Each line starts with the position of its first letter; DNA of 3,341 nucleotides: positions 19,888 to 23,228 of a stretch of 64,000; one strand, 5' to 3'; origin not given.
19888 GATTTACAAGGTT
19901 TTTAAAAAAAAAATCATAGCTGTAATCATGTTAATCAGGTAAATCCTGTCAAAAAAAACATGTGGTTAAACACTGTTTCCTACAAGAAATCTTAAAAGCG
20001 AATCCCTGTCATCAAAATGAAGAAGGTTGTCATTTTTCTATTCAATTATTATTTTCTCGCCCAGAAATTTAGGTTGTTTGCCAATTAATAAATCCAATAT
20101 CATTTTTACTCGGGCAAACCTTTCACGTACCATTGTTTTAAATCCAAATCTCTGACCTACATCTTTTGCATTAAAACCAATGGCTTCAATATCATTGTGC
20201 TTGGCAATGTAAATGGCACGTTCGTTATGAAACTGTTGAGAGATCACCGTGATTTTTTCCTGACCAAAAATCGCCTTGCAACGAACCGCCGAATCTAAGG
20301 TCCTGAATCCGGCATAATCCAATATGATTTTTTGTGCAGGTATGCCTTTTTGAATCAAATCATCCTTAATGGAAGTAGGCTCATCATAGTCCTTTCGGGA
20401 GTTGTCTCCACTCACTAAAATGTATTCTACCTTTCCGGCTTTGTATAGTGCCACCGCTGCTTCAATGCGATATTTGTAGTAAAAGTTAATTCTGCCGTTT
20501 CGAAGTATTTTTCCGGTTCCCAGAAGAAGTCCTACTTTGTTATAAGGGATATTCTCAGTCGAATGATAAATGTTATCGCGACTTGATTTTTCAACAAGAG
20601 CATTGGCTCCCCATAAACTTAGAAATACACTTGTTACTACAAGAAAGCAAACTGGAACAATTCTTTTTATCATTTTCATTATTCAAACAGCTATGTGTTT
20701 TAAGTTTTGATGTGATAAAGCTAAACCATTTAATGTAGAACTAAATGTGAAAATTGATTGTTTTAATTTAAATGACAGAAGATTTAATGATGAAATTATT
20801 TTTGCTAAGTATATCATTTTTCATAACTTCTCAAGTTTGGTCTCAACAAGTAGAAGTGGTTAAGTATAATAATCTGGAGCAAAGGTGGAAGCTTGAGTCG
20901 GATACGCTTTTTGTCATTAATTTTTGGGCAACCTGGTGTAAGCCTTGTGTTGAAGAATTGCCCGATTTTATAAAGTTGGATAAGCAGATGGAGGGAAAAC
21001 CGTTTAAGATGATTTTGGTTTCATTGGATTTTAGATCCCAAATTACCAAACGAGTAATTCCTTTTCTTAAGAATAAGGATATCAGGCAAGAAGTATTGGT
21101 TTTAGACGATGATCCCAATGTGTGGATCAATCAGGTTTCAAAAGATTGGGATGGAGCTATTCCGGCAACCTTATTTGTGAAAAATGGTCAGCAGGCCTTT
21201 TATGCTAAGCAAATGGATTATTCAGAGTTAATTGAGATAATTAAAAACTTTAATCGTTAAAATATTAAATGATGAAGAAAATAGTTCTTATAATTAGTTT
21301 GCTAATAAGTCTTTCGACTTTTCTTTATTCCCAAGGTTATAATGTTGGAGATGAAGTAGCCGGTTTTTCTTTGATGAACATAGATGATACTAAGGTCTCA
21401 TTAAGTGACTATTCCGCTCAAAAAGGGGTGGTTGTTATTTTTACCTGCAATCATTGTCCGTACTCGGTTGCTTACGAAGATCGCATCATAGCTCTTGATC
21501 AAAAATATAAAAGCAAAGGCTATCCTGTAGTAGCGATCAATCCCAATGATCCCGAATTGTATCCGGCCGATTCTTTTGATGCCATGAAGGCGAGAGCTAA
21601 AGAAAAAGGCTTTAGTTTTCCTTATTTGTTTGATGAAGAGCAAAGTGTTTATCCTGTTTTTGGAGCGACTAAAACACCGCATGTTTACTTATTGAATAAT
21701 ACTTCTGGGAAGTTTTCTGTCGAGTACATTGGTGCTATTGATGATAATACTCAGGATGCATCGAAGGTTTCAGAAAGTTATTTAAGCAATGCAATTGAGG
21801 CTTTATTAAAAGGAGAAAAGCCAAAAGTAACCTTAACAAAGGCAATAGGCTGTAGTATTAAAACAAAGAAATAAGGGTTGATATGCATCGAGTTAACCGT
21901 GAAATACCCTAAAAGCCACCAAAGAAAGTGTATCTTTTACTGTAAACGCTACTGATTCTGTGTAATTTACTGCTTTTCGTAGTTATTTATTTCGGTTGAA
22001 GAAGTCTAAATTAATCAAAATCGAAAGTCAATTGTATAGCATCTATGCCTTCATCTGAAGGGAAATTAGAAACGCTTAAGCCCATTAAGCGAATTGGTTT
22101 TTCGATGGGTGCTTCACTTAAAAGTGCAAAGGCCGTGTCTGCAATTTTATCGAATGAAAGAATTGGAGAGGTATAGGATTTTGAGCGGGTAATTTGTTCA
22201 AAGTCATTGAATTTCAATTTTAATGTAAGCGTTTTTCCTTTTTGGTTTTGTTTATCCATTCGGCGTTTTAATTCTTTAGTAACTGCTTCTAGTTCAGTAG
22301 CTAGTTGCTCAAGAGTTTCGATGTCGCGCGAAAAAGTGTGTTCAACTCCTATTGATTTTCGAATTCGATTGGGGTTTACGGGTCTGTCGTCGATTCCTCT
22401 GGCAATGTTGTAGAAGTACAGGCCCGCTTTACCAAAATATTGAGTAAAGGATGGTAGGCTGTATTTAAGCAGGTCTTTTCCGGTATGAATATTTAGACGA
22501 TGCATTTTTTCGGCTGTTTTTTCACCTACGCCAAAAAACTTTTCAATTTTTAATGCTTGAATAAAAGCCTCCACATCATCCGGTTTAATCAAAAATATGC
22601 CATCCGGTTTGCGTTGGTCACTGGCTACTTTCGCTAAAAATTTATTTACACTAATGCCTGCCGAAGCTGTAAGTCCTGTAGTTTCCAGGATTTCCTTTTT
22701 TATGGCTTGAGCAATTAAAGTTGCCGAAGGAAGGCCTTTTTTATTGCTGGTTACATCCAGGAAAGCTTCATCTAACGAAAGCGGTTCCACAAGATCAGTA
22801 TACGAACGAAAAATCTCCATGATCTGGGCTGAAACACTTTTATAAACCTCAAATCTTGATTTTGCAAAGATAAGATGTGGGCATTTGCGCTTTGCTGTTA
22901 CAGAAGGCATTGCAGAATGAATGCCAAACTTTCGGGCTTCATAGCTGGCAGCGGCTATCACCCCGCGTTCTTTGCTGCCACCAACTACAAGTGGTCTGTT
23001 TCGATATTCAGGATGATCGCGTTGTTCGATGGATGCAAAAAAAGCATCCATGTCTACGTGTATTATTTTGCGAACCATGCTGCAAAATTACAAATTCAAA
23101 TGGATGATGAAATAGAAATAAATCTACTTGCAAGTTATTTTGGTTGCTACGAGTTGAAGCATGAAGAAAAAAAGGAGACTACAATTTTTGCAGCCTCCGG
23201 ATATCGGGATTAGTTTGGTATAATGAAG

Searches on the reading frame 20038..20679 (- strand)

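Call 56: search_protein_families(library=pfam, proteins=[window:20038-20679:-], max_evalue=0.00001)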
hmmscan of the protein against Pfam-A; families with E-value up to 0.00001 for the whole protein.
window:20038-20679:- (213 aa): 1 family
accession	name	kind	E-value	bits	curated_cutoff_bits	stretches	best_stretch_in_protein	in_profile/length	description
PF02698.23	DUF218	-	8.2e-20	71.5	27.6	1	68-167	13-106/133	DUF218 domain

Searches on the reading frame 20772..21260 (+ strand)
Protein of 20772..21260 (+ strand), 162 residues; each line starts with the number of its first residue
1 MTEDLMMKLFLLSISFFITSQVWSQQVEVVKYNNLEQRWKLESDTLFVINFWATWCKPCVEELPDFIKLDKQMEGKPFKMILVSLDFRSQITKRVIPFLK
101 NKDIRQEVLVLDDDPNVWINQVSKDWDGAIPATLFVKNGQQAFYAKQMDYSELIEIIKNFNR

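Call 57: search_protein_families(library=pfam, proteins=[window:20772-21260:+], max_evalue=0.00001)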
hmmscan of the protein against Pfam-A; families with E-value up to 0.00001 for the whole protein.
window:20772-21260:+ (162 aa): 4 families
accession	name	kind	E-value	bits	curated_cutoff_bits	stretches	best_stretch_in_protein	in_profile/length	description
PF00578.27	AhpC-TSA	-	1.1e-07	32.3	26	1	45-101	26-79/124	AhpC/TSA family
PF08534.16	Redoxin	-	3.9e-07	30.4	26.6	1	48-90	32-75/148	Redoxin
PF00085.26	Thioredoxin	-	5e-07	30.1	23.5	1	41-88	14-59/103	Thioredoxin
PF13905.12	Thioredoxin_8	-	1.5e-06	28.9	27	1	46-99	3-54/94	Thioredoxin-like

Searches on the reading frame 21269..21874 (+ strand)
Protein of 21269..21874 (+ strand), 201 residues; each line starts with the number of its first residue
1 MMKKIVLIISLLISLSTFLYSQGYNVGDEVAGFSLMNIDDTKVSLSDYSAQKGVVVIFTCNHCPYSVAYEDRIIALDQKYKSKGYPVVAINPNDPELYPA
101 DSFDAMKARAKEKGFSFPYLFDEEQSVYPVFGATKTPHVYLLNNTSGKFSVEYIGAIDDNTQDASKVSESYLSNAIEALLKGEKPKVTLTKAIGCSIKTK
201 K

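Call 57: search_protein_families(library=pfam, proteins=[window:21269-21874:+], max_evalue=0.00001)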
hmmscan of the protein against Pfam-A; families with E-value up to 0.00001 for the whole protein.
window:21269-21874:+ (201 aa): 2 families
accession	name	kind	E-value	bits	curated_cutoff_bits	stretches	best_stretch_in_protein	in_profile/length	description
PF00578.27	AhpC-TSA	-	1.6e-16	60.8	26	1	26-138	1-105/124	AhpC/TSA family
PF08534.16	Redoxin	-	2.1e-13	50.7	26.6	1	26-141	2-121/148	Redoxin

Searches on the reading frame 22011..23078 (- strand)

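Call 57: search_protein_families(library=pfam, proteins=[window:22011-23078:-], max_evalue=0.00001)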
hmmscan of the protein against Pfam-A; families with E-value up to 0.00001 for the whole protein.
window:22011-23078:- (355 aa): 4 families
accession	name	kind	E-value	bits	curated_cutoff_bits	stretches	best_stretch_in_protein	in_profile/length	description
PF00817.25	IMS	-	4.1e-53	179.7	23.2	1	8-154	1-148/148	impB/mucB/samB family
PF11799.13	IMS_C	-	5.4e-27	94.8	20.7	1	240-343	1-103/109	impB/mucB/samB family C-terminal domain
PF21999.2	IMS_HHH_1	-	3e-08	34.4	27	1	183-230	5-53/53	DNA polymerase-iota, thumb domain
PF11798.14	IMS_HHH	-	5.9e-07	29.8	24.4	1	166-197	1-32/32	IMS family HHH motif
